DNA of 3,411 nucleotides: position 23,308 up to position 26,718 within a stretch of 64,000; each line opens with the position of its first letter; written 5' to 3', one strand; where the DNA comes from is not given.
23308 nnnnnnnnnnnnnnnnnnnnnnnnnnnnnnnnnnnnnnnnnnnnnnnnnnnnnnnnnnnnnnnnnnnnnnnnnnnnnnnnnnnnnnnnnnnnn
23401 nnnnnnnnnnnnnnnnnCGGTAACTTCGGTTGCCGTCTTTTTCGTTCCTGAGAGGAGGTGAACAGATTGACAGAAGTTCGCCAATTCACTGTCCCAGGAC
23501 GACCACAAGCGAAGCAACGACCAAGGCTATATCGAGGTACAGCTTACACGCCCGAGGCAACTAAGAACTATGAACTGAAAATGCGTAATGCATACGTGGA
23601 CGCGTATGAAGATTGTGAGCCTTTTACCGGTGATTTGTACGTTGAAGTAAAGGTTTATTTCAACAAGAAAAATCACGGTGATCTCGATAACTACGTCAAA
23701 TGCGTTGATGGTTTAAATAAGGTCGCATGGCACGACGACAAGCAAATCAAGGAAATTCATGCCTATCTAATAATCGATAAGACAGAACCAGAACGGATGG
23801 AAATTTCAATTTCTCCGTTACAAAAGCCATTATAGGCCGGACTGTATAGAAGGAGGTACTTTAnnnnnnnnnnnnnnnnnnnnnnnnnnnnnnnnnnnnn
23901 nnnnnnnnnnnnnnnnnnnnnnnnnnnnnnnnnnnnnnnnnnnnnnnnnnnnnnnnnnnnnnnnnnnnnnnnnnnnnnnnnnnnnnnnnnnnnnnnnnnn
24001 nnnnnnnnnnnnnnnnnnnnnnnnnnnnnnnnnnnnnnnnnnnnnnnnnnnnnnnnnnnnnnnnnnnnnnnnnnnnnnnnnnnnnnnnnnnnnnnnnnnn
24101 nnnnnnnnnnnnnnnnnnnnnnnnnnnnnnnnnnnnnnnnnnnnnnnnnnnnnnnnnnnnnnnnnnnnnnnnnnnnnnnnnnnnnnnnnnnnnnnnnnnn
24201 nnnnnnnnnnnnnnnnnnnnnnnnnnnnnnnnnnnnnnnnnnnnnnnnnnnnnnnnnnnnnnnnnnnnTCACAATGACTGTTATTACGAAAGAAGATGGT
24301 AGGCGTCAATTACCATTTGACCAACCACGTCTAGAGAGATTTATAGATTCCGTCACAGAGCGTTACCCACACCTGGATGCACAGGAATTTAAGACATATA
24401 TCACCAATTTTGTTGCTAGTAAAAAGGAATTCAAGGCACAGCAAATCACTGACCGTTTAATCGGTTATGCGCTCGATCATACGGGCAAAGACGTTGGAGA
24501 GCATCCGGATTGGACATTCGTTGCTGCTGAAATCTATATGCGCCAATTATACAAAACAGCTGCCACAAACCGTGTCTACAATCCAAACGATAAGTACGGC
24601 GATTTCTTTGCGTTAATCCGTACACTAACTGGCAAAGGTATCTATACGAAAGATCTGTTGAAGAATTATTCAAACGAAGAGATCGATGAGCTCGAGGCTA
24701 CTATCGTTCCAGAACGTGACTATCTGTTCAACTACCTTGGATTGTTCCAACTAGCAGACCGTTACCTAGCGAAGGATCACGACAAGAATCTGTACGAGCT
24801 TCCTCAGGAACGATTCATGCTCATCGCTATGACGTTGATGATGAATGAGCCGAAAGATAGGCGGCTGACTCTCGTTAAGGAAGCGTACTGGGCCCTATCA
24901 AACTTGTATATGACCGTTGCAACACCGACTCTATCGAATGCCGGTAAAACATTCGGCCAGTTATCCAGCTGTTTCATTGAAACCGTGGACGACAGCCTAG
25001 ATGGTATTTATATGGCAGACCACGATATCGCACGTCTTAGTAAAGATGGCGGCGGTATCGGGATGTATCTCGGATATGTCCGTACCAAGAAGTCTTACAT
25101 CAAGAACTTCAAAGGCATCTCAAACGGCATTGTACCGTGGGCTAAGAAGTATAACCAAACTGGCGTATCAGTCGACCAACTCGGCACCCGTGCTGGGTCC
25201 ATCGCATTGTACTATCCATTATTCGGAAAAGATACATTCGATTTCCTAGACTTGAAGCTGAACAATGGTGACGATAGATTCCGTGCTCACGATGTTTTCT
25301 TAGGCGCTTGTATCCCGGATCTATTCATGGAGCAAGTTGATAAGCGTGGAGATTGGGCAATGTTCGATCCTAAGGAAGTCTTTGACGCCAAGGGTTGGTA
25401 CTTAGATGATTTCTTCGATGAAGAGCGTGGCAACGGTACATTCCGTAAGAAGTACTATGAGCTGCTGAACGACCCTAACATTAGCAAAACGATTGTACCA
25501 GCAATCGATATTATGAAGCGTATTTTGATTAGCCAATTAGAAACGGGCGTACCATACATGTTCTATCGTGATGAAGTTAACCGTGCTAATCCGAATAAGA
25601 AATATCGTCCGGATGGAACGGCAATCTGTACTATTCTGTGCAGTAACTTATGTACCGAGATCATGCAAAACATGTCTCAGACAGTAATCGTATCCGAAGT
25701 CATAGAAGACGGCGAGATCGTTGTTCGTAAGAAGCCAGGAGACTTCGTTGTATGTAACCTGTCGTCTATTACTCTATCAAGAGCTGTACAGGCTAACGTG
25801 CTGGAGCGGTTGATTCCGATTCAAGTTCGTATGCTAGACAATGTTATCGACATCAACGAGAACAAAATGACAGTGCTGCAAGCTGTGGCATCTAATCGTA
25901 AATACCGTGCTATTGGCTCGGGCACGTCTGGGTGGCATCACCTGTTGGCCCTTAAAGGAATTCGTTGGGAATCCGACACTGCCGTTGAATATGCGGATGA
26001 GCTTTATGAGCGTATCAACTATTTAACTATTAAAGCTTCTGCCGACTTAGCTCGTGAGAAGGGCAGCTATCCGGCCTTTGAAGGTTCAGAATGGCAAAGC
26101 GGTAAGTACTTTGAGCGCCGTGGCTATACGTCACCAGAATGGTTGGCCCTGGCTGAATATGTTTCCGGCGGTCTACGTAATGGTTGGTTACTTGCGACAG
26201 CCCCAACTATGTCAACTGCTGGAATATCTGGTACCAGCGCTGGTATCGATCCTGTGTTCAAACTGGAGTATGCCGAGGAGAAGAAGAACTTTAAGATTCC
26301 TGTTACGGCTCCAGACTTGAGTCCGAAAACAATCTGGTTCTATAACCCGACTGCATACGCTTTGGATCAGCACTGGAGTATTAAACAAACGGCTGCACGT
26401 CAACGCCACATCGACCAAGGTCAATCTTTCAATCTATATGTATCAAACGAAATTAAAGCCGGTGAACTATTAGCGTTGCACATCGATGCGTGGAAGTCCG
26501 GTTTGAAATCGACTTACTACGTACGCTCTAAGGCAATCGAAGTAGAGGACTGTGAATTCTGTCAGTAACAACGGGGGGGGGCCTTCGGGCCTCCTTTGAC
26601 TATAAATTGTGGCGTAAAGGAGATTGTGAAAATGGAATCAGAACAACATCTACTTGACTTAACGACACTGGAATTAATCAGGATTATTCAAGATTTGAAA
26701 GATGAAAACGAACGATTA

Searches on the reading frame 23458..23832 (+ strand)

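Call 57: search_protein_families(library=pfam, proteins=[window:23458-23832:+], max_evalue=0.001)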
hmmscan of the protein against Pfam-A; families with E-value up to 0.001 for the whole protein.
window:23458-23832:+ (125 aa): 1 family
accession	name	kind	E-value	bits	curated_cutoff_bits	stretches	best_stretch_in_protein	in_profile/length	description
PF05866.16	RusA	-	2e-21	77.3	22.8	1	13-118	1-123/124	Endodeoxyribonuclease RusA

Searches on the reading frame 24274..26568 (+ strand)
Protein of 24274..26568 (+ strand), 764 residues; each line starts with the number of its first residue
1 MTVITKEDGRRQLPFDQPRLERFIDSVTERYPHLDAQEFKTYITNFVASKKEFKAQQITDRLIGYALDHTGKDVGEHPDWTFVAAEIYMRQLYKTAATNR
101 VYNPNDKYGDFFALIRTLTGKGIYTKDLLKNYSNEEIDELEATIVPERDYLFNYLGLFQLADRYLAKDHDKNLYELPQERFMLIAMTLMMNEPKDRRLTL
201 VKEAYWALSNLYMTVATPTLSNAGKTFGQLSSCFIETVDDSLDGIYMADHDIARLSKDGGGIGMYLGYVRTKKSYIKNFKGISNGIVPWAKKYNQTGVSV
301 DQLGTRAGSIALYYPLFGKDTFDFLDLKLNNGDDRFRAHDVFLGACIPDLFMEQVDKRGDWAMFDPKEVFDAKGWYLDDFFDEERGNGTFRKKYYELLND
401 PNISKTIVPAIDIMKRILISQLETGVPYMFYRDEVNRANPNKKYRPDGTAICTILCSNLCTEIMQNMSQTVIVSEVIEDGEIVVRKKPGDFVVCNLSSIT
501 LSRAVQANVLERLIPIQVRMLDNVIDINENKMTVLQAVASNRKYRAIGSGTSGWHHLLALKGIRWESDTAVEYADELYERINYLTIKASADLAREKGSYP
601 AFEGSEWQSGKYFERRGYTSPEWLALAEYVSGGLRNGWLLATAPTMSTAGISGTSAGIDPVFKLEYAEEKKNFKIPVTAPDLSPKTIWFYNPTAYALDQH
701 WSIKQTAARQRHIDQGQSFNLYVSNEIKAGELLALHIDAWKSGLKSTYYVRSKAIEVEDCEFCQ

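Call 8: search_dna_similar(query=window:24274-26568:+, collection=phages, mode=protein, max_rows=15)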
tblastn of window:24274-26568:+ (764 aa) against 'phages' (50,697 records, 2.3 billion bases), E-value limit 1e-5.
The search stops at 5000 records and this limit was reached: more records match than are counted here, and every count below describes the 5000 best-scoring records only.
Records with a match: at least 5000; places in all: 5049; records where one place covers at least 80% of the query: 4487.
Best place of each record, by identity: 60-80% 13; <60% 4987.
By first word of the organism name: Escherichia 1132; Salmonella 551; Klebsiella 451; Synechococcus 380; Bacillus 357; Staphylococcus 350; Vibrio 224; Pseudomonas 146; Shigella 116; Acinetobacter 79; and 102 more.
By host as written in the record: - 689; Escherichia coli 418; Klebsiella pneumoniae 150; Synechococcus 107; Staphylococcus aureus 101; Escherichia coli O157:H7 65; Salmonella enterica subsp. enterica serovar Enteritidis PT1 60; Escherichia coli K-12 MG1655 58; and 1096 more.
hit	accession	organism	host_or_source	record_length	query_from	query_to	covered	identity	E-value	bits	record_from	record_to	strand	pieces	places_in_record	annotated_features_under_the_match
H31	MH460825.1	Paenibacillus phage Scottie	Paenibacillus larvae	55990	2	764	100%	60.7%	0e+0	967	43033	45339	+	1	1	ribonucleoside-diphosphate reductase subunit alpha | hypothetical protein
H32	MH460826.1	Paenibacillus phage Heath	Paenibacillus larvae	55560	2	764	100%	60.7%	0e+0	967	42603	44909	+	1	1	ribonucleoside-diphosphate reductase subunit alpha | hypothetical protein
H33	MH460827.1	Paenibacillus phage Halcyone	Paenibacillus larvae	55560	2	764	100%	60.7%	0e+0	967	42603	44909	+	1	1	ribonucleoside-diphosphate reductase subunit alpha | hypothetical protein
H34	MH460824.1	Paenibacillus phage Unity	Paenibacillus larvae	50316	2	764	100%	60.7%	0e+0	967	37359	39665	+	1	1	ribonucleoside-diphosphate reductase subunit alpha | hypothetical protein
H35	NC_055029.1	Paenibacillus phage Halcyone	Paenibacillus larvae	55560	2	764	100%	60.7%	0e+0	967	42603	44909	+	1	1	ribonucleotide reductase large subunit | hypothetical protein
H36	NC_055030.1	Paenibacillus phage Scottie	Paenibacillus larvae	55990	2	764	100%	60.7%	0e+0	967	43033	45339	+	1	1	ribonucleotide reductase large subunit | hypothetical protein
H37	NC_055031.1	Paenibacillus phage Unity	Paenibacillus larvae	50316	2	764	100%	60.7%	0e+0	967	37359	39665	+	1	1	ribonucleotide reductase large subunit | hypothetical protein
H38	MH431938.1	Paenibacillus phage C7Cdelta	Paenibacillus larvae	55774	2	763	100%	60.3%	0e+0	961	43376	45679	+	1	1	ribonucleotide diphosphate reductase alpha subunit | hypothetical protein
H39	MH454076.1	Paenibacillus phage Ash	Paenibacillus larvae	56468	2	763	100%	60.3%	0e+0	961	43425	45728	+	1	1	ribonucleotide-diphosphate reductase subunit alpha | hypothetical protein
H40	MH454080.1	Paenibacillus phage Ley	Paenibacillus larvae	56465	2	763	100%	60.3%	0e+0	961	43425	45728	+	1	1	ribonucleotide-diphosphate reductase subunit alpha | hypothetical protein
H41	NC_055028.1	Paenibacillus phage C7Cdelta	Paenibacillus larvae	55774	2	763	100%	60.3%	0e+0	961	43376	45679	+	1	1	ribonucleotide reductase large subunit | hypothetical protein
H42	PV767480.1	Rossellomorea phage phiT1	Rossellomorea aquimaris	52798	1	764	100%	58.5%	0e+0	938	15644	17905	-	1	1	NrdA protein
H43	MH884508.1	Bacillus phage vB_BcoS-136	Bacillus cohnii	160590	1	764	100%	57.9%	0e+0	899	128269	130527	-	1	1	nrdE2: ribonucleoside-diphosphate reductase subunit alpha 2 | nucleoside 2-deoxyribosyltransferase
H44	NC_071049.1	Bacillus phage vB_BcoS-136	Bacillus cohnii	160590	1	764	100%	57.9%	0e+0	899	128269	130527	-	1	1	nrdE2: ribonucleotide reductase | nucleoside 2-deoxyribosyltransferase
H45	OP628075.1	Lysinibacillus phage vB_LfM_LysYB1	Lysinibacillus fusiformis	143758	1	763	100%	57.2%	0e+0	860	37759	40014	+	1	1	hypothetical protein | flavodoxin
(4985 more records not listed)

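Call 73: find_related_loci(query=window:24274-26565:+, collection=genome_contigs, flank=1000)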
Query window:24274-26565:+ (764 aa) in genome_contigs; peptide patterns used: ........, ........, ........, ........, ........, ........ (x = any residue, [..] = any of these).
529 stretches matched a pattern; 451 encode a relative of the query (tblastn E <= 1e-3); the best 80 are kept; 80 distinct loci.
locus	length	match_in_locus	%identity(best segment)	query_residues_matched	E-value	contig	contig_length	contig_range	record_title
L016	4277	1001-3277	58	1-764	0e+0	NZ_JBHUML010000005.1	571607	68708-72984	Salibacterium lacus strain KCTC 33792 platanus_K_21_77_5, whole genome shotgun sequence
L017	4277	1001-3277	58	1-764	0e+0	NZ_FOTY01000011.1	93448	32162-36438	Salibacterium qingdaonense strain CGMCC 1.6134, whole genome shotgun sequence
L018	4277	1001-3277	59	1-763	0e+0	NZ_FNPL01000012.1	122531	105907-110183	Thermoactinomyces sp. DSM 45892, whole genome shotgun sequence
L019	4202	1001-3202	60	20-764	0e+0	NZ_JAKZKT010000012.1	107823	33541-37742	Bacillus litorisediminis strain FJAT-47801 Scaffold12, whole genome shotgun sequence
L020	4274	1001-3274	58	1-764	0e+0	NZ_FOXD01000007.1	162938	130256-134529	Salibacterium halotolerans strain S7, whole genome shotgun sequence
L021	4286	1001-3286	58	1-763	0e+0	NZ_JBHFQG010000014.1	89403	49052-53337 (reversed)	Alteribacillus sp. JSM 102045 Contig14, whole genome shotgun sequence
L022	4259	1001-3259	58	2-763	0e+0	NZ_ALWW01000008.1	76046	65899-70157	Listeria fleischmannii subsp. fleischmannii LU2006-1 c11, whole genome shotgun sequence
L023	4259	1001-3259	58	2-763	0e+0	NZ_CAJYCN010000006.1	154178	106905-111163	Listeria ilorinensis isolate CLIP 2019/01311, whole genome shotgun sequence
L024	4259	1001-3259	58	2-763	0e+0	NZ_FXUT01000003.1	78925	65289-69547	Listeria costaricensis isolate CLIP201600682, whole genome shotgun sequence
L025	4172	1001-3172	59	26-763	0e+0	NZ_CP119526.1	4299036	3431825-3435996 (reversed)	Guptibacillus hwajinpoensis strain DSM 16206 chromosome, complete genome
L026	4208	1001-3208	59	19-764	0e+0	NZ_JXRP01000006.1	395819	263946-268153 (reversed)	Jeotgalibacillus soli strain P9 contig00006, whole genome shotgun sequence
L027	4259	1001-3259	58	1-764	0e+0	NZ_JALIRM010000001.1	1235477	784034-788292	Lederbergia wuyishanensis strain CGMCC 1.12709 bacillus3_ctg01, whole genome shotgun sequence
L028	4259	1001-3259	58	1-764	0e+0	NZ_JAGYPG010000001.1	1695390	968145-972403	Lederbergia citri strain FJAT-49780 Scaffold1, whole genome shotgun sequence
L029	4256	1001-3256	58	2-764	0e+0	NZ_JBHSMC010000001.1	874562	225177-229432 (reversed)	Lederbergia graminis strain KACC 13779 soapdenovo_K_105_1, whole genome shotgun sequence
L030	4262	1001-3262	57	2-763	0e+0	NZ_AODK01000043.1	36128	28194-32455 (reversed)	Listeria rocourtiae FSL F6-920 c40, whole genome shotgun sequence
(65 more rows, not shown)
